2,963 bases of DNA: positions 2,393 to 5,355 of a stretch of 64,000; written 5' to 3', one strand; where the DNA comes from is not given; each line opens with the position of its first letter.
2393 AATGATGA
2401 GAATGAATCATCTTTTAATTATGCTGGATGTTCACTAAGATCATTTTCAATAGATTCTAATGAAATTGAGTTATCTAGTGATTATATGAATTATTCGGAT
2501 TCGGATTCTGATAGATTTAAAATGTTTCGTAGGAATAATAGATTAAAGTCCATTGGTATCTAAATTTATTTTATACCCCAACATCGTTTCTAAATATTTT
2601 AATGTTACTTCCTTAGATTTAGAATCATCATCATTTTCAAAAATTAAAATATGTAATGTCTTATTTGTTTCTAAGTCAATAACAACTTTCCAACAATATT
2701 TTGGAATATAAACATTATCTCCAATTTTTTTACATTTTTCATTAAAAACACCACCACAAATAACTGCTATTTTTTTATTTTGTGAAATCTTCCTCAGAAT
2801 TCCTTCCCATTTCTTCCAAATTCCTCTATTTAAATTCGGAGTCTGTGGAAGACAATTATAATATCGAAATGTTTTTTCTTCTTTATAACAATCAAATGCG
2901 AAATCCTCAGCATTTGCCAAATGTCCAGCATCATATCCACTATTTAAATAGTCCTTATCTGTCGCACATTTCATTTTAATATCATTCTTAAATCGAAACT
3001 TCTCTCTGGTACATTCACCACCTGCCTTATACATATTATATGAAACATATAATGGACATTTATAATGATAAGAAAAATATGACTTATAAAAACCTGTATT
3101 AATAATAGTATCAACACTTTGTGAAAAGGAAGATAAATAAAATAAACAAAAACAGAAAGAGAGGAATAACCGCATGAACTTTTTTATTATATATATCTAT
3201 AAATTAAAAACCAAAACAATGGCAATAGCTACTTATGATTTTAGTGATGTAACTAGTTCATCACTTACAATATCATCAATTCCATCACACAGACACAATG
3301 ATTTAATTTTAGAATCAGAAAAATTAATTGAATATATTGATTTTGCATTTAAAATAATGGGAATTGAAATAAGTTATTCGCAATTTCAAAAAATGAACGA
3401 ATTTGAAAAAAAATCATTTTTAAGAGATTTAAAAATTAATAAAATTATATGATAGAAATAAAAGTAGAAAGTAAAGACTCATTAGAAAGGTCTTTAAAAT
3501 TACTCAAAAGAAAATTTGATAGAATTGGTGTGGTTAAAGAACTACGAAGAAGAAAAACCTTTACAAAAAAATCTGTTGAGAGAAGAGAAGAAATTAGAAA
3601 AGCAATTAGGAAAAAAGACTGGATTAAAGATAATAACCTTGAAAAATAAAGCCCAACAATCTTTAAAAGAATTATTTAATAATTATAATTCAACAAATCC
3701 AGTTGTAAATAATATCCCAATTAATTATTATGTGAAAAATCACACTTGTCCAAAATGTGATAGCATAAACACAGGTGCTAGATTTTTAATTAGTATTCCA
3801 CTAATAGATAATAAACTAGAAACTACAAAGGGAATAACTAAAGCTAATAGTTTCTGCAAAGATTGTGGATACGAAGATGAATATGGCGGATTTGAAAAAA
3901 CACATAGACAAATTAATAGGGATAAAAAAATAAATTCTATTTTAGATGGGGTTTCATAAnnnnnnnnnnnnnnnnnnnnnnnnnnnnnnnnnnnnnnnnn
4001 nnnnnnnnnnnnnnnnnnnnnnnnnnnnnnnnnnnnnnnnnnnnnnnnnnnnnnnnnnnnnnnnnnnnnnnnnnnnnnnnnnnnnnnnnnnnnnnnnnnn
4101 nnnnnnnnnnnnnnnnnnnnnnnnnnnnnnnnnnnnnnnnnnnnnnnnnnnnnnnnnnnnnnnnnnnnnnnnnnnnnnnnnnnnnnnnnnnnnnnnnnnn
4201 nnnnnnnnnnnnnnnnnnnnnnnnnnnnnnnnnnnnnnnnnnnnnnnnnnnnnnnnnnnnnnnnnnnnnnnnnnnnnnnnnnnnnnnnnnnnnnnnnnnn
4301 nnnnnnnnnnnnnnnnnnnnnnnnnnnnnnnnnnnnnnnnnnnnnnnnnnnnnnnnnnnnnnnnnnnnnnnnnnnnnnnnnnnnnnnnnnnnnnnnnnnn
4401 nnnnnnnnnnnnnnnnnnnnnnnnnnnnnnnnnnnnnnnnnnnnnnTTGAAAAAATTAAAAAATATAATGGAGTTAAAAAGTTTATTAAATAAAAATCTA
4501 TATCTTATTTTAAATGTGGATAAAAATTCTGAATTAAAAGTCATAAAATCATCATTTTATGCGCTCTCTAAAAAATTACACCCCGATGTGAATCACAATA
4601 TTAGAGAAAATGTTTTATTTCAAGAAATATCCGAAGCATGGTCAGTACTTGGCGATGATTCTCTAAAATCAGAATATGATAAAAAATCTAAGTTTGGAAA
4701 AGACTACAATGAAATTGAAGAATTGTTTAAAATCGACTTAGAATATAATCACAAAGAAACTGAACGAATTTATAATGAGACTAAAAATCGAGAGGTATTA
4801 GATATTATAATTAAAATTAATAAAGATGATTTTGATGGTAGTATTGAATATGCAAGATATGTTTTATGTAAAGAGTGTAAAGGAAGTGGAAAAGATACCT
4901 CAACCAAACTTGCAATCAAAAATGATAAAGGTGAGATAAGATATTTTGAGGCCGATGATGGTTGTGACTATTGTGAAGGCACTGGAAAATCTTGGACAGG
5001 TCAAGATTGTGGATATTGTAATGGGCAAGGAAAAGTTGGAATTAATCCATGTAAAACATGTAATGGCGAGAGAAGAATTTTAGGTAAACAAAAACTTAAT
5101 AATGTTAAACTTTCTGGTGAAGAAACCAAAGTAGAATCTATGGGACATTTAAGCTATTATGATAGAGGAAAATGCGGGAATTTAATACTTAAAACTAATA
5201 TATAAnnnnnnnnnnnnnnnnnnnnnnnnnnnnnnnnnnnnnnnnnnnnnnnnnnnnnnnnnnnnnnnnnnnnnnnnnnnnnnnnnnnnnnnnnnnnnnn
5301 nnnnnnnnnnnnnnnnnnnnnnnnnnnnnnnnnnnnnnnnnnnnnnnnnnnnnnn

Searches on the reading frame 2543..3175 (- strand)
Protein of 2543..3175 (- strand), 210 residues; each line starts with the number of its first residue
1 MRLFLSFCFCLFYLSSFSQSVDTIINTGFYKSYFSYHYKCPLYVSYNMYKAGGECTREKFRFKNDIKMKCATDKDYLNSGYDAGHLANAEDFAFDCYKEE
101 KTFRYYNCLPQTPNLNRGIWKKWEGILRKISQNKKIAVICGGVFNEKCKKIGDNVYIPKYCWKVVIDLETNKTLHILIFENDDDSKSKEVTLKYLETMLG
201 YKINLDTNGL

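Call 65: search_protein_families(library=pfam, proteins=[window:2543-3175:-], max_evalue=0.001)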
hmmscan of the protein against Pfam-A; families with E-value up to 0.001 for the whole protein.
window:2543-3175:- (210 aa): 1 family
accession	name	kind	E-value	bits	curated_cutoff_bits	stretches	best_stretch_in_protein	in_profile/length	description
PF01223.29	Endonuclease_NS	-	2.6e-29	102.9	23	1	16-203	9-216/223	DNA/RNA non-specific endonuclease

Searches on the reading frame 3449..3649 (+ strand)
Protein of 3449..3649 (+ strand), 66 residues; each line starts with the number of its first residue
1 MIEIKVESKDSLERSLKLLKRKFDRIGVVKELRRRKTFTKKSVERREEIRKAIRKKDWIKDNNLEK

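Call 72: search_protein_families(library=pfam, proteins=[window:3449-3649:+], max_evalue=0.01)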
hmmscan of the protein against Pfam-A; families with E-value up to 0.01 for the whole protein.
window:3449-3649:+ (66 aa): 1 family
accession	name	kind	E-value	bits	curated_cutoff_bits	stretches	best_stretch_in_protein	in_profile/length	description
PF01165.25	Ribosomal_S21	-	1e-11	44.8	27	1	4-56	2-54/55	Ribosomal protein S21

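Call 73: search_solved_structures(query=window:3449-3649:+, max_evalue=0.01, show_alignments=4)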
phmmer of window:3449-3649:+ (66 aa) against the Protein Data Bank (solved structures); distinct sequences matched with E-value up to 0.01: 20.
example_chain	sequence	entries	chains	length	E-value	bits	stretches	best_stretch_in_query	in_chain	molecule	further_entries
9i5v_9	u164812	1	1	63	2.6e-10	43.2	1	1-56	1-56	Small ribosomal subunit protein bS21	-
7jil_z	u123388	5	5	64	2.1e-09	40.4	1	2-54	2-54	30S ribosomal protein S21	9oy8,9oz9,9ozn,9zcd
28nt_u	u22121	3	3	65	0.00037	24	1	3-55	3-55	Small ribosomal subunit protein bS21B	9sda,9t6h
4ybb_AU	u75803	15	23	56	0.00046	23.7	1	4-55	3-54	30S ribosomal protein S21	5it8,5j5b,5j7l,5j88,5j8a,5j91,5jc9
6eri_BU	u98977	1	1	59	0.0006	23.3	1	2-55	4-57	30S ribosomal protein S21, chloroplastic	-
9hig_U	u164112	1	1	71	0.00065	23.2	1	3-55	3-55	Small ribosomal subunit protein bS21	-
7qg8_v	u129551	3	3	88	0.0008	22.9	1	4-55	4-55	30S ribosomal protein S21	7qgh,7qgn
8jsg_2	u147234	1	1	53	0.00085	22.8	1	4-52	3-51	Small ribosomal subunit protein bS21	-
4v6y_AU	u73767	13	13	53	0.00086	22.8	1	4-53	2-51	30S ribosomal protein S21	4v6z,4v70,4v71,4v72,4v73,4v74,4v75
6i7v_AU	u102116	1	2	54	0.00088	22.8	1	4-55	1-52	30S ribosomal protein S21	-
10fz_U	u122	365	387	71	0.0009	22.8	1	3-55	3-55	Small ribosomal subunit protein bS21 | 30S ribosomal protein S21 | 30S ribosomal protein S2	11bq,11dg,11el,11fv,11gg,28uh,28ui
2ykr_U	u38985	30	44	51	0.0016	22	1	4-52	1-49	30S RIBOSOMAL PROTEIN S21 | 30S ribosomal protein S21 (Fragment)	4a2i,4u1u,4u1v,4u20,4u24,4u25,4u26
5myj_AU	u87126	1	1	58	0.0017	21.9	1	5-56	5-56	30S ribosomal protein S21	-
5nd8_u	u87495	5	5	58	0.0018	21.8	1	5-56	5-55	30S ribosomal protein S21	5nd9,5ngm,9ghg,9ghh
6fxc_Au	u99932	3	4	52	0.0019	21.7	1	6-55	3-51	30S ribosomal protein S21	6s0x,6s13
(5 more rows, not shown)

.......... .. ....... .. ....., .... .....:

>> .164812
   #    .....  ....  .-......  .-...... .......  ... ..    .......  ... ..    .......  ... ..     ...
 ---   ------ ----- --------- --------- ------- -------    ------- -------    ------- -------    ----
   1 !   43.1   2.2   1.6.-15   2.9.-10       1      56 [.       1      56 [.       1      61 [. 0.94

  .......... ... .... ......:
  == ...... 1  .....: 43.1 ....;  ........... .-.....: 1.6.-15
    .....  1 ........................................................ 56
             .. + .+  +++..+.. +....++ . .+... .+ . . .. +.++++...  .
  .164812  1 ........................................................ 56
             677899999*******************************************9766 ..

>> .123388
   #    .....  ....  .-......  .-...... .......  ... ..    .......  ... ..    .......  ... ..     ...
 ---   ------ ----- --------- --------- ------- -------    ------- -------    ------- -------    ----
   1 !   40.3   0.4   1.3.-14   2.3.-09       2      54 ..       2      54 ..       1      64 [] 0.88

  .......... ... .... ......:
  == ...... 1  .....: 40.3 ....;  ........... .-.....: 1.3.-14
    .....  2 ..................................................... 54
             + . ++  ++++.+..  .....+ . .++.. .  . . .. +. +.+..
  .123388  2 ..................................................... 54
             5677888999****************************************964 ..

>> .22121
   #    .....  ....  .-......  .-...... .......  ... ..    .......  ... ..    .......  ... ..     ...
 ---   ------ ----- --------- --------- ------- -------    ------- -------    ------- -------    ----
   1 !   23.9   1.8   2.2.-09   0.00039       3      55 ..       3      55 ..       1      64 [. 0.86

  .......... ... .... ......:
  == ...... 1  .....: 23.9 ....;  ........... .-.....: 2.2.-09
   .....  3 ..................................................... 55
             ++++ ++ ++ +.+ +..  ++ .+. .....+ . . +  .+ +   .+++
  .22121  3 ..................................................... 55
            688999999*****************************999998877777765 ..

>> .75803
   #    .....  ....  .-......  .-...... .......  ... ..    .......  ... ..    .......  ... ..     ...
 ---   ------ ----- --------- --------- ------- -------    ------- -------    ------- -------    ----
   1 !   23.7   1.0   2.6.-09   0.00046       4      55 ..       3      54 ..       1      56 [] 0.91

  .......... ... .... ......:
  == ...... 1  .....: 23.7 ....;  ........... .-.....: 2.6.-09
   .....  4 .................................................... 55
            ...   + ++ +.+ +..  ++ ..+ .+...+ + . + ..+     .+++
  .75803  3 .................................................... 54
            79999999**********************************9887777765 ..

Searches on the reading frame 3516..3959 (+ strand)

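Call 72: search_protein_families(library=pfam, proteins=[window:3516-3959:+], max_evalue=0.01)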
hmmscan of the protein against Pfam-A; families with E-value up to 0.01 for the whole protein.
window:3516-3959:+ (147 aa): 1 family
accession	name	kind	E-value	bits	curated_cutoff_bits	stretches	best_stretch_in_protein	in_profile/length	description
PF04981.18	NMD3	-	0.0014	18.7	24.9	1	6-87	50-143/243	NMD3 family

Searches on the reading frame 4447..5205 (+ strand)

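Call 65: search_protein_families(library=pfam, proteins=[window:4447-5205:+], max_evalue=0.001)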
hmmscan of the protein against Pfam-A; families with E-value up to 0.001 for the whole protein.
window:4447-5205:+ (252 aa): 3 families
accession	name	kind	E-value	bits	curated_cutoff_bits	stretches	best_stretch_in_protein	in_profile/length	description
PF00226.36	DnaJ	-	2.8e-15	56.6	27.8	1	17-78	1-63/63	DnaJ domain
PF00684.25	DnaJ_CXXCXGXG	-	1.3e-05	25.8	32.7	0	141-208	1-64/65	DnaJ central domain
PF23733.2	GRXCR1-2_C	-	0.00015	22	26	0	136-195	7-39/47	GRXCR1/2, C-terminal domain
